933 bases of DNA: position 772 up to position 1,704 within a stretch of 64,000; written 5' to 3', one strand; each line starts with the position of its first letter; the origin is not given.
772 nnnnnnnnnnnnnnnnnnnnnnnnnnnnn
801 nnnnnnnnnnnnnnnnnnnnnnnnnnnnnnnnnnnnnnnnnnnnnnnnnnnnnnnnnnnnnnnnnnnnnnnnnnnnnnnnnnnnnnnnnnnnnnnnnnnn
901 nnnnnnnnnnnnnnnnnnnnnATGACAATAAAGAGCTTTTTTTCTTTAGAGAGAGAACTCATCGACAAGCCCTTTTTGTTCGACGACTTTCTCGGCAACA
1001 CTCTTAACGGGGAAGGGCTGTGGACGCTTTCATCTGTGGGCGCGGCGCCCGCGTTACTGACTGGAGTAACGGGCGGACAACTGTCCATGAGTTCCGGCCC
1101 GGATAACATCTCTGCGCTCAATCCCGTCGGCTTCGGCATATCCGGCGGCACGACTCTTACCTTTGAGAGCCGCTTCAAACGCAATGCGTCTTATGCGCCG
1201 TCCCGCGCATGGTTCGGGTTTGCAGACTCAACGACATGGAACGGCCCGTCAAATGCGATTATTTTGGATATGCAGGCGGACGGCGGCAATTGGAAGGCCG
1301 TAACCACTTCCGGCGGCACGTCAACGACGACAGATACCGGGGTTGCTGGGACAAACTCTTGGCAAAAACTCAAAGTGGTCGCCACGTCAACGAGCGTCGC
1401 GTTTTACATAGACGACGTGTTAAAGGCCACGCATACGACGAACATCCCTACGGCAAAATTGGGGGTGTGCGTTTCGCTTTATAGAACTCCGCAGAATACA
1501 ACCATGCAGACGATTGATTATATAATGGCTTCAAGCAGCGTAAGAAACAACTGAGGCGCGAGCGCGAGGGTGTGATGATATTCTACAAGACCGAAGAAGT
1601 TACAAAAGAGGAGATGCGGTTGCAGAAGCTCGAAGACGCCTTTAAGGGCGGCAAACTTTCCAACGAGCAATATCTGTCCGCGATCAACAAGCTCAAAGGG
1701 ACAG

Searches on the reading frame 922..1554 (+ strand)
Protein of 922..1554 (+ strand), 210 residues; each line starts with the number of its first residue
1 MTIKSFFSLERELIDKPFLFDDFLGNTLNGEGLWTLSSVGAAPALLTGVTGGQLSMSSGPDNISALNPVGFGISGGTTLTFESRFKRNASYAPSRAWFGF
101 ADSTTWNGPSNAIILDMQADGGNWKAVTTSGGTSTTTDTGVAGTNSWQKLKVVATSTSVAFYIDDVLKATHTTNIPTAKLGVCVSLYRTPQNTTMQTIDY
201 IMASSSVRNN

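Call 72: find_encoding_contigs(protein=window:922-1554:+, flank=10000, max_places=4)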
Protein window:922-1554:+ (210 aa): no gene with exactly this product is on record in the collection.

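Call 84: search_protein_families(library=pfam, proteins=[window:922-1554:+], max_evalue=0.001)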
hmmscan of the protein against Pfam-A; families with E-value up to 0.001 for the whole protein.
window:922-1554:+ (210 aa): 2 families
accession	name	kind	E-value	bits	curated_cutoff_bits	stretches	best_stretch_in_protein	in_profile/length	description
PF22237.3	SO2946-like_C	-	3.9e-11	43.7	27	1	59-196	12-155/163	SO2946-like, C-terminal domain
PF13385.13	Laminin_G_3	-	0.00046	20.8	27.6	1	76-176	16-110/151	Concanavalin A-like lectin/glucanases superfamily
